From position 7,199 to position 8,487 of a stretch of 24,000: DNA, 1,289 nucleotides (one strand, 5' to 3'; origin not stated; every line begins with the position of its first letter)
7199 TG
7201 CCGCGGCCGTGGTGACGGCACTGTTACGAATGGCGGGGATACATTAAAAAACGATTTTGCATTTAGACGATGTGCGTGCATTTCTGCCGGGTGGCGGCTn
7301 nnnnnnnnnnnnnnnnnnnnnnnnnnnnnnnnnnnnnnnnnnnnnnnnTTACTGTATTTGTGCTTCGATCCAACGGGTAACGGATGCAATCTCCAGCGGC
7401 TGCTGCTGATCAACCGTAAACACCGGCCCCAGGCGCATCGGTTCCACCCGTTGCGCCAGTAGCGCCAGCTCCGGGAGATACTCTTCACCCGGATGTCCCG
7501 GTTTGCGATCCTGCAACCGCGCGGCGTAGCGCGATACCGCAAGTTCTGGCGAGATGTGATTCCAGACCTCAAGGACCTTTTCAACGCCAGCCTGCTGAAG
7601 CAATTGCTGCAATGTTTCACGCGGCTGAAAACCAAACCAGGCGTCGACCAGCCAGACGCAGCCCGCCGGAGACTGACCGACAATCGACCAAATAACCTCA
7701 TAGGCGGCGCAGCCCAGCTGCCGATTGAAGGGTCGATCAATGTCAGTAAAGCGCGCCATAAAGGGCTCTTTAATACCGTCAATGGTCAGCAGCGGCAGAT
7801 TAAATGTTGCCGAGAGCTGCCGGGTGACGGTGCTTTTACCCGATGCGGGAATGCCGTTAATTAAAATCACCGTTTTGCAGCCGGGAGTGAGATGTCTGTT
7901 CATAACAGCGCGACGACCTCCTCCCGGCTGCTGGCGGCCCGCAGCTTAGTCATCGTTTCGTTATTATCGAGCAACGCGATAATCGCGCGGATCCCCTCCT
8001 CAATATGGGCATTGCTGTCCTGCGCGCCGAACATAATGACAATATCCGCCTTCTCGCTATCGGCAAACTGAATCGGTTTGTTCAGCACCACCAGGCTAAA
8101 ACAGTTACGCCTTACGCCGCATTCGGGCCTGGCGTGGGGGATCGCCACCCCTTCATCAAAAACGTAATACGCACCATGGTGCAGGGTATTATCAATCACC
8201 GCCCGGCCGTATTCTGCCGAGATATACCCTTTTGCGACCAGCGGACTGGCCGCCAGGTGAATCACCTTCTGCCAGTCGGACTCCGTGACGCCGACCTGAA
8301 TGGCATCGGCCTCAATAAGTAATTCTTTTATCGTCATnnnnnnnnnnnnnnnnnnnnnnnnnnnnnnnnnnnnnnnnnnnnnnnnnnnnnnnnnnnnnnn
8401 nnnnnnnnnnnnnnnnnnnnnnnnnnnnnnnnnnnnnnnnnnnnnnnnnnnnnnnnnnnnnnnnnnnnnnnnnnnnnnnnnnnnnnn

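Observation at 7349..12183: Orphan seven-gene operon: PfkA-like kinase, Asc-family PTS (EIIB, EIIC, EIIA), class II aldolase, an unknown 89-aa protein and a P-loop kinase, with no cognate regulator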

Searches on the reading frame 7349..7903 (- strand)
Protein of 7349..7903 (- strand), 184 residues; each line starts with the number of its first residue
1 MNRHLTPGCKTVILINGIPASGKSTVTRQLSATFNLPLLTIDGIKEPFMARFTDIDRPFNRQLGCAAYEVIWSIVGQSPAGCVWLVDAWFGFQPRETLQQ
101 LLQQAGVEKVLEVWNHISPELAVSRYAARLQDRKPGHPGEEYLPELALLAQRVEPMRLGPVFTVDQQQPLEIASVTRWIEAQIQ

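Call 3: search_protein_families(library=pfam, proteins=[window:7349-7903:-], max_evalue=0.01)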
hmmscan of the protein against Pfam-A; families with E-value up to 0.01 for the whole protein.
window:7349-7903:- (184 aa): 5 families
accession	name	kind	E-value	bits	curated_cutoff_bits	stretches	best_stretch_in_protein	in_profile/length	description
PF13671.12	AAA_33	-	1.6e-05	25.6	27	1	12-133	1-122/143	AAA domain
PF07931.18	CPT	-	0.00032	21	22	1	11-137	2-135/172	Chloramphenicol phosphotransferase-like protein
PF13238.12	AAA_18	-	0.00036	21.4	29.4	1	13-36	1-24/128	AAA domain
PF17213.9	Hydin_ADK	-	0.0024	18.4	27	1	13-44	2-33/196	Hydin Adenylate kinase-like domain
PF08433.16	KTI12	-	0.0044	17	22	0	13-35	4-26/271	Chromatin associated protein KTI12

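Call 4: search_protein_families(library=ncbifam, proteins=[window:7349-7903:-], max_evalue=0.01)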
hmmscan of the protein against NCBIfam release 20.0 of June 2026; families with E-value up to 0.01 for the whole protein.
window:7349-7903:- (184 aa): 3 families
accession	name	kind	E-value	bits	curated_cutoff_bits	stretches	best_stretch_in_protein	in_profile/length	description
NF040667.1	hom_kin_desulfo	exception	0.0013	18.6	197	0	12-46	3-36/163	homoserine kinase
NF005576.0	PRK07261.1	equivalog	0.0043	16.8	224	1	13-45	3-35/171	DNA topology modulation protein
TIGR02173.1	cyt_kin_arch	equivalog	0.0057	16.7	102.1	1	12-46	2-36/169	(d)CMP kinase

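Call 19: search_solved_structures(query=window:7349-7903:-, show_alignments=3, max_evalue=1)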
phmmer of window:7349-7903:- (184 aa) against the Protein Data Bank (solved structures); distinct sequences matched with E-value up to 1: 1.
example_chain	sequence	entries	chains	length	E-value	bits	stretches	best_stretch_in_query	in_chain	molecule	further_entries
2rhm_A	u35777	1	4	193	1.9e-10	44.1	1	11-183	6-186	Putative kinase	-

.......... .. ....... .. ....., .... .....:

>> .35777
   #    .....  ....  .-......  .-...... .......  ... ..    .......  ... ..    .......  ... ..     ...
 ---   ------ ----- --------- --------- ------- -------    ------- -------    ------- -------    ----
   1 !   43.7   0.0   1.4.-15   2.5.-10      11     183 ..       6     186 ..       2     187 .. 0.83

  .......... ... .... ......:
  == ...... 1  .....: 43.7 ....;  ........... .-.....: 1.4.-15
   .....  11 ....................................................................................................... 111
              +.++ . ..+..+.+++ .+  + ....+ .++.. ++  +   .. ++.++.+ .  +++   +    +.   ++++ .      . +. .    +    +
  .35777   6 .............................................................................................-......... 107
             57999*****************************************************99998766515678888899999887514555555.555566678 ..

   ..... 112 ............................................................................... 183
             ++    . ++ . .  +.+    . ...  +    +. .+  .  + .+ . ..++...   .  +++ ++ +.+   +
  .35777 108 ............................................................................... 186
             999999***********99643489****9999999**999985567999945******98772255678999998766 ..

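Call 27: find_homologous_proteins(query=window:7349-7903:-, max_evalue=0.001)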
Query window:7349-7903:- (184 aa): 446 proteins with E <= 0.001 among 829 candidates; the best 120 are listed.
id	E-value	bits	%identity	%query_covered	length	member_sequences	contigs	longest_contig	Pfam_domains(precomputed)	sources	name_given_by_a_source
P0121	3.6e-114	397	96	100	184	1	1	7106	-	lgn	-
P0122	4.2e-112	390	94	100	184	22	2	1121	-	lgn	-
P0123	8.6e-108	376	91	100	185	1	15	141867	-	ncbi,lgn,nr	ncbi:AAA family ATPase [Salmonella enterica]|nr:ATP-binding protein [Salmonella enterica subsp. hout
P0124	1.3e-107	376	90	99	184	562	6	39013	-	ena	-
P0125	2.7e-105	368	86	100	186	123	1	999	-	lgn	-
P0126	4.1e-105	367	89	100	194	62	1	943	-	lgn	-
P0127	6.2e-104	364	85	99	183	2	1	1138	-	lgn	-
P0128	5.9e-101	354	85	99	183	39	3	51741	-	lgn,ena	-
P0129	3.2e-99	348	83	99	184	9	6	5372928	-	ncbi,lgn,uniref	ncbi:AAA family ATPase [Citrobacter braakii]|uniref:AAA family ATPase n=1 Tax=Citrobacter braakii Ta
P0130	1.0e-97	343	83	99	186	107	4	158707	-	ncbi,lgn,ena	ncbi:AAA family ATPase [Citrobacter telavivensis]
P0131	7.3e-97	341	81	99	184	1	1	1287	-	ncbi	-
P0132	7.4e-97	341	81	99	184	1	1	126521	PF13671.13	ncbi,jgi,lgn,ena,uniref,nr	ncbi:AAA family ATPase [Pluralibacter sp.]|uniref:AAA family ATPase n=1 Tax=Pluralibacter sp. TaxID=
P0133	1.3e-96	340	82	98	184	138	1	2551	-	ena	-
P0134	1.5e-96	339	80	100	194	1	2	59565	-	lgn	-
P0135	2.4e-96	339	81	99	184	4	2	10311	-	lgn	-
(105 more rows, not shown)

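Call 35: predict_structure(alignment_id=A1)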
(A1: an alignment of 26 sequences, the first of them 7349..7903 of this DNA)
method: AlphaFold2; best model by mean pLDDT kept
length: 184 residues; sequences in the alignment: 26
mean_pLDDT: 93.4   pTM: 0.90
mean pLDDT of the five models: 93.4, 92.9, 91.9, 91.6, 91.2
residues with pLDDT >= 90: 151; 70-90: 31; 50-70: 1; < 50: 1
segments of 3 or more residues with pLDDT < 50: none
pLDDT, mean of each block of 10 residues (from residue 1): 78 97 96 96 91 86 95 96 95 94 98 98 95 85 95 96 95 96 91
secondary structure, 60 per line:
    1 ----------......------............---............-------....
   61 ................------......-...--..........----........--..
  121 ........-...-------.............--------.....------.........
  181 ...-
elements in order: E11-16 H23-34 E38-40 H41-49 H57-76 E83-88 H95-104 E109-116 H119-128 H140-152 E161-165 H172-183

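Call 40: fold_search(model_id=the predicted structure, library=pdb)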
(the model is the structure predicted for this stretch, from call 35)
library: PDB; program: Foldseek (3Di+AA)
matches with E <= 10: 1341; with E <= 0.001: 325
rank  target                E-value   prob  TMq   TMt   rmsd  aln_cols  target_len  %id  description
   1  2rhm_D                3.4e-10  1.00  0.78  0.77   3.0       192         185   26  Crystal structure of a putative kinase (caur_3907) from chloroflexus aurantiacus j-10-fl at 1.70 A resolution (released 2007-11-20)
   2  2rhm_A                6.0e-10  1.00  0.73  0.74   3.6       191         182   24  Crystal structure of a putative kinase (caur_3907) from chloroflexus aurantiacus j-10-fl at 1.70 A resolution (released 2007-11-20)
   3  2rhm_C                8.1e-10  1.00  0.77  0.75   3.1       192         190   25  Crystal structure of a putative kinase (caur_3907) from chloroflexus aurantiacus j-10-fl at 1.70 A resolution (released 2007-11-20)
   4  2rhm_B                1.6e-09  1.00  0.78  0.76   2.8       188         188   26  Crystal structure of a putative kinase (caur_3907) from chloroflexus aurantiacus j-10-fl at 1.70 A resolution (released 2007-11-20)
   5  3a4l_B                1.0e-06  1.00  0.64  0.52   4.1       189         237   15  Crystal structure of archaeal O-phosphoseryl-tRNA(Sec) kinase (released 2009-10-20)
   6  2bwj_F                1.5e-06  1.00  0.55  0.53   6.8       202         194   16  Structure of adenylate kinase 5 (released 2005-07-21)
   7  5xru_A                1.6e-06  1.00  0.64  0.64   4.1       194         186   15  Crystal structure of Notothenia coriiceps adenylate kinase variant (released 2018-06-13)
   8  2bwj_E                1.7e-06  1.00  0.50  0.49   6.7       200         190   14  Structure of adenylate kinase 5 (released 2005-07-21)
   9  5x6k_A                3.0e-06  1.00  0.67  0.66   3.9       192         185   16  Crystal structure of adenylate kinase (released 2018-02-28)
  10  5x7j_A                3.0e-06  1.00  0.53  0.53   5.9       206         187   20  Crystal structure of thymidylate kinase from thermus thermophilus HB8 (released 2018-03-07)
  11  2c95_B                4.4e-06  1.00  0.63  0.60   5.1       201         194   15  Structure of adenylate kinase 1 in complex with P1,P4-di(adenosine) tetraphosphate (released 2007-02-20)
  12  3a4l_A                4.4e-06  1.00  0.63  0.51   4.1       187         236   14  Crystal structure of archaeal O-phosphoseryl-tRNA(Sec) kinase (released 2009-10-20)
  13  2bwj_A                4.4e-06  1.00  0.55  0.52   6.8       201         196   16  Structure of adenylate kinase 5 (released 2005-07-21)
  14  5xz2_A                4.6e-06  1.00  0.68  0.65   4.4       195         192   17  Crystal structure of adenylate kinase (released 2018-07-18)
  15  3cm0                  4.6e-06  1.00  0.51  0.51   7.0       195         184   22  Crystal structure of adenylate kinase from Thermus thermophilus HB8 (released 2008-09-23)
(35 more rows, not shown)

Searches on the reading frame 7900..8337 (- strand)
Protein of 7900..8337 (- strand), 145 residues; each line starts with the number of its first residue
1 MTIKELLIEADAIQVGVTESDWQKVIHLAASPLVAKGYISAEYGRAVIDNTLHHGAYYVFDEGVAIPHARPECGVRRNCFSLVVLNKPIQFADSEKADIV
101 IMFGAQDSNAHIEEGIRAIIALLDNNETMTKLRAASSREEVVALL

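Call 3: search_protein_families(library=pfam, proteins=[window:7900-8337:-], max_evalue=0.01)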
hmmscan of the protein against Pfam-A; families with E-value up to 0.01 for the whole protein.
window:7900-8337:- (145 aa): 1 family
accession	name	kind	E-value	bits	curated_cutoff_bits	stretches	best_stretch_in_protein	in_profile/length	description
PF00359.27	PTS_EIIA_2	-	1.4e-27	96.9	27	1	7-145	2-141/144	Phosphoenolpyruvate-dependent sugar phosphotransferase system, EIIA 2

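Call 4: search_protein_families(library=ncbifam, proteins=[window:7900-8337:-], max_evalue=0.01)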
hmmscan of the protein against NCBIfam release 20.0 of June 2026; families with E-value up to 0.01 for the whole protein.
window:7900-8337:- (145 aa): 10 families
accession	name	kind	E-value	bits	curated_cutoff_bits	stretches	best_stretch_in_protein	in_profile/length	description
NF007694.0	PRK10372.1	equivalog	1.3e-30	106.6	187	1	1-144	1-146/154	PTS ascorbate transporter subunit IIA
NF007358.0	PRK09854.1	equivalog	4.1e-27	95.1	192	1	12-142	11-141/147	PTS mannitol transporter subunit IIA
NF011663.0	PRK15083.1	subfamily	3.5e-10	38.6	589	1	7-145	496-634/639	PTS mannitol transporter subunit IICBA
TIGR00848.1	fruA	subfamily_domain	2.9e-07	30.4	103.5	1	8-129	2-126/129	fructose PTS transporter subunit IIA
NF008319.0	PRK11109.1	equivalog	3.5e-07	29.9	302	1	9-145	5-139/376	fused PTS fructose transporter subunit IIA/HPr protein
NF007293.0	PRK09765.1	equivalog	1.4e-06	27.1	763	1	7-144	7-148/639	PTS 2-O-a-mannosyl-D-glycerate transporter subunit IIABC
TIGR01419.1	nitro_reg_IIA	equivalog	4.8e-06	26.5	138.7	1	61-144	59-142/145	PTS IIA-like nitrogen regulatory protein PtsN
NF010351.0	PRK13779.1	equivalog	2.8e-05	23.2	766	1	10-145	6-139/503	bifunctional PTS system fructose-specific transporter subunit IIA/HPr protein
NF008145.0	PRK10896.1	equivalog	0.0011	18.7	221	1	61-142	66-150/161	PTS IIA-like nitrogen regulatory protein PtsN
NF007236.0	PRK09665.1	equivalog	0.0014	18.4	139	1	13-134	6-131/150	PTS galactitol transporter subunit IIA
